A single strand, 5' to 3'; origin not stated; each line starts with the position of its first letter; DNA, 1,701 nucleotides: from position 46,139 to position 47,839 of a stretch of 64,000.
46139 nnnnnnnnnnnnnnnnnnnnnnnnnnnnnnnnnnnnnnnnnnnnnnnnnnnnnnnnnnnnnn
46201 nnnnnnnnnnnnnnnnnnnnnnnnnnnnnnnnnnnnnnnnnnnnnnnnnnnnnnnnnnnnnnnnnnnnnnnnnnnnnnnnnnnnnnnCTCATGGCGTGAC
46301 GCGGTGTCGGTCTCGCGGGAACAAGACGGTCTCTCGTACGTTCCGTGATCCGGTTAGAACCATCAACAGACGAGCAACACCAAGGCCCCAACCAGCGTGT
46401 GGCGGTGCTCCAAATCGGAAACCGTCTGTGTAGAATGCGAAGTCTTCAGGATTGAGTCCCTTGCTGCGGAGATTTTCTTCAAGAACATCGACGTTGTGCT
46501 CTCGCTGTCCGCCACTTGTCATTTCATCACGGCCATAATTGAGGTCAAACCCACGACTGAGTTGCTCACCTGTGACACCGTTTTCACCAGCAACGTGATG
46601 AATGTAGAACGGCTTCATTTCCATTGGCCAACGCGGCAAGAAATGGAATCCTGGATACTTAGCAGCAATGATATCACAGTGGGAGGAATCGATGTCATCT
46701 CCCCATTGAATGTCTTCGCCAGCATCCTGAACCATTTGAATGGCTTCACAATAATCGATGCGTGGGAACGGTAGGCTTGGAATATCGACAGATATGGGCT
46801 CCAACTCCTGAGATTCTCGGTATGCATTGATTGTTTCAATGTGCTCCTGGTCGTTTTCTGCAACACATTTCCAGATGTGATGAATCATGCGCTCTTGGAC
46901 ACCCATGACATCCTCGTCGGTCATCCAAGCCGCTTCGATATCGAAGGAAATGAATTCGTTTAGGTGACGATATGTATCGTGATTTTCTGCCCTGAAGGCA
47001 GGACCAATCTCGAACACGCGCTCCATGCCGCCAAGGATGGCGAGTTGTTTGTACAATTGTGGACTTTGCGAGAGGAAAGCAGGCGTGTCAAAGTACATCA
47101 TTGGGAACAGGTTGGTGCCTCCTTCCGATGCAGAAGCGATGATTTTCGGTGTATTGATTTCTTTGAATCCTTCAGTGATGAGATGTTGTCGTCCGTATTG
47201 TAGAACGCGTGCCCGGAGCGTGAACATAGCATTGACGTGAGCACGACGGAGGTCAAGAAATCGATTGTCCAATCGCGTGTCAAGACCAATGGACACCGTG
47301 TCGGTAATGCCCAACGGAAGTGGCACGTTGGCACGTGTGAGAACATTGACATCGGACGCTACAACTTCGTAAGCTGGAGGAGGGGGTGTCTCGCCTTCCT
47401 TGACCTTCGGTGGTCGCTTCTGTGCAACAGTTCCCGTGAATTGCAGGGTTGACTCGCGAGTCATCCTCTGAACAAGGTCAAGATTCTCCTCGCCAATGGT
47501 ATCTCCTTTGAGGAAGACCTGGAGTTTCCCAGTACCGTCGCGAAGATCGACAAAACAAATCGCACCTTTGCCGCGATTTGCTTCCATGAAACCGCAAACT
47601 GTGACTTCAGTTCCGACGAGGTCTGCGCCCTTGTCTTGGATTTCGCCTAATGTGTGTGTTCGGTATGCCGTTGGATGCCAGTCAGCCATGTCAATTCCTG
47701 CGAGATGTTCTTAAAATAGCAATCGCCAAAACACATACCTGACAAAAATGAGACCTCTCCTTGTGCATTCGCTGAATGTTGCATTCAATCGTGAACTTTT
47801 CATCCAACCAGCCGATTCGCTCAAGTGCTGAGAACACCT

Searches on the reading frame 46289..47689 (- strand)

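Call 61: search_protein_families(library=pfam, proteins=[window:46289-47689:-], max_evalue=0.00001)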
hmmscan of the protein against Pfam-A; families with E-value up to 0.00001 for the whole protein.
window:46289-47689:- (466 aa): 2 families
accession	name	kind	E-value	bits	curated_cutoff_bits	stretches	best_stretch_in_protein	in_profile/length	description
PF00152.25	tRNA-synt_2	-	4.4e-80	269.5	25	1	137-460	3-307/308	tRNA synthetases class II (D, K and N)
PF01336.31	tRNA_anti-codon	-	3.4e-10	40.1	27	1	29-117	1-75/75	OB-fold nucleic acid binding domain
